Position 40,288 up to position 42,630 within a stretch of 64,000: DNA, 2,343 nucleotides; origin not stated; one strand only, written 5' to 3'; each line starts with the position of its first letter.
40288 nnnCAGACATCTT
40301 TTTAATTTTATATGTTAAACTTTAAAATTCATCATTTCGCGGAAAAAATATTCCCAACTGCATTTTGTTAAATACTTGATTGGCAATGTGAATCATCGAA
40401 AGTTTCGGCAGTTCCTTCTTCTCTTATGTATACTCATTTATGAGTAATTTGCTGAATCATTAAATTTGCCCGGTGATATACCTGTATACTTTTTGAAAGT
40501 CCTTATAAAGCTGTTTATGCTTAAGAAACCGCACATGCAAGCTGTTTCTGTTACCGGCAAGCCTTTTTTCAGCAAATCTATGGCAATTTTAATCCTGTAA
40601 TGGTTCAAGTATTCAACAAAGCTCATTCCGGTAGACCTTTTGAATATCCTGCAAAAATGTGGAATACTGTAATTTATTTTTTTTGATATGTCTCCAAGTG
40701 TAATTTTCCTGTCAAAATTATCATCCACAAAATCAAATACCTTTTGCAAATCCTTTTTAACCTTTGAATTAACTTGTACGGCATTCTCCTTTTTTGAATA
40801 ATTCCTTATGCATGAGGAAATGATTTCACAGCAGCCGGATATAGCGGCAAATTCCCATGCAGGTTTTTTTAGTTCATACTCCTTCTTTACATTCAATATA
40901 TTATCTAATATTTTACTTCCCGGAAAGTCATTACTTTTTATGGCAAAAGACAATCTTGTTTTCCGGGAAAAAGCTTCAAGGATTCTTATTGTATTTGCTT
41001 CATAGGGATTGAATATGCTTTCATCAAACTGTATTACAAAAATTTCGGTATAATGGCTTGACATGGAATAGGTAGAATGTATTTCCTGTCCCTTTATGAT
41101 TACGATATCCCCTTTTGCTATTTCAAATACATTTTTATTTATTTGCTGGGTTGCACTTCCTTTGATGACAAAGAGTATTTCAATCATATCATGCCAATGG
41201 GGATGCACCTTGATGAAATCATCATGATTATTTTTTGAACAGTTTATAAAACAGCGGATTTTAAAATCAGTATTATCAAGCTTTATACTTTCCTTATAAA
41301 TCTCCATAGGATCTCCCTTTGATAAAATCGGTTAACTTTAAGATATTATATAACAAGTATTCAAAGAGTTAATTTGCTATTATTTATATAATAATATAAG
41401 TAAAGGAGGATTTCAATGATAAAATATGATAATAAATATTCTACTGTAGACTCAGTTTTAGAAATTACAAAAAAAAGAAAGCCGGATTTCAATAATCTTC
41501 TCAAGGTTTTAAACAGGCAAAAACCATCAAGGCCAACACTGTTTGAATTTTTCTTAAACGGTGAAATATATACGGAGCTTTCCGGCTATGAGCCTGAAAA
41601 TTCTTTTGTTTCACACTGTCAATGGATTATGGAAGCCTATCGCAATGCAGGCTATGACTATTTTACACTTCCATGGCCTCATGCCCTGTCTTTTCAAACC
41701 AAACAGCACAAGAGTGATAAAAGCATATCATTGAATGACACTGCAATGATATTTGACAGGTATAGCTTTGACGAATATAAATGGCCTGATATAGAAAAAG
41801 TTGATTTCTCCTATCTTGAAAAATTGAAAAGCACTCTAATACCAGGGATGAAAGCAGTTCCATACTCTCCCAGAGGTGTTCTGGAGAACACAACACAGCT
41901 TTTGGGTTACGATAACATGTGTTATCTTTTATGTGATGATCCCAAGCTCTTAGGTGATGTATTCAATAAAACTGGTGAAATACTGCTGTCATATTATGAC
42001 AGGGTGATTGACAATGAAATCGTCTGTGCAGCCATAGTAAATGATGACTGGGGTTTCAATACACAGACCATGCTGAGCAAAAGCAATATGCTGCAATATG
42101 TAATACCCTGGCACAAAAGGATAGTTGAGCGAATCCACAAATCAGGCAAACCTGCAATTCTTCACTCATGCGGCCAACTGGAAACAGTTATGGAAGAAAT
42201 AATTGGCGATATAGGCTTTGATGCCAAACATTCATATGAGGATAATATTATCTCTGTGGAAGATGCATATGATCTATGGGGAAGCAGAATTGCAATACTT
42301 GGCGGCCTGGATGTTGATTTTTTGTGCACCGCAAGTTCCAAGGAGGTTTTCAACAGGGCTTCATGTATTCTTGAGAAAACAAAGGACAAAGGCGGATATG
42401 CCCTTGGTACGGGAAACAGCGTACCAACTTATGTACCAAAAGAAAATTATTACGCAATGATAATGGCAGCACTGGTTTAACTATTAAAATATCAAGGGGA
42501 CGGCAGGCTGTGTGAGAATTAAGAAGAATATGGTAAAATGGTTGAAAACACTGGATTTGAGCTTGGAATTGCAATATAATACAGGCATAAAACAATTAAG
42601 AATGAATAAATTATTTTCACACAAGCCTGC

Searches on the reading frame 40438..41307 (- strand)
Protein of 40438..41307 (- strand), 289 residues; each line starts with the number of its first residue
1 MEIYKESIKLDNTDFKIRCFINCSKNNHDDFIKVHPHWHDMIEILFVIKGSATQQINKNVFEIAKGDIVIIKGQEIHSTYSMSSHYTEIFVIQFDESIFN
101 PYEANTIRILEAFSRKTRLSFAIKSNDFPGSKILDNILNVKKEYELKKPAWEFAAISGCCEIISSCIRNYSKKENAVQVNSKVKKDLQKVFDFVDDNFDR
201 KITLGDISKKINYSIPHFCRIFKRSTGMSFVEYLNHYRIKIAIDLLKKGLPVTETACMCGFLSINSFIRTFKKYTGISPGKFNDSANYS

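Call 29: search_protein_families(library=pfam, proteins=[window:40438-41307:-], max_evalue=0.001)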
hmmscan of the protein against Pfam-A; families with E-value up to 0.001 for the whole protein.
window:40438-41307:- (289 aa): 4 families
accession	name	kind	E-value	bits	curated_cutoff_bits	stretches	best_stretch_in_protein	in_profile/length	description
PF12833.13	HTH_18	-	3.6e-21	75.7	33.6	1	208-283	2-78/80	Helix-turn-helix domain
PF00165.29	HTH_AraC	-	5.5e-18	65.1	26.6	2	195-235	2-42/42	Bacterial regulatory helix-turn-helix proteins, AraC family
PF02311.25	AraC_binding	-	3.6e-08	33.6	21.1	1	35-102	17-84/135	AraC-like ligand binding domain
PF07883.17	Cupin_2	-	9.6e-07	28.9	27.2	1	35-90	12-67/70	Cupin domain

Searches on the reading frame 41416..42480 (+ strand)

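Call 29: search_protein_families(library=pfam, proteins=[window:41416-42480:+], max_evalue=0.001)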
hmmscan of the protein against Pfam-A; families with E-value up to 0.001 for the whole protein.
window:41416-42480:+ (354 aa): 1 family
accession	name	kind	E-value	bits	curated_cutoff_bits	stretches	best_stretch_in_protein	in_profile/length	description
PF01208.23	URO-D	-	9.5e-20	71.3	23.9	1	161-351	152-342/346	Uroporphyrinogen decarboxylase (URO-D)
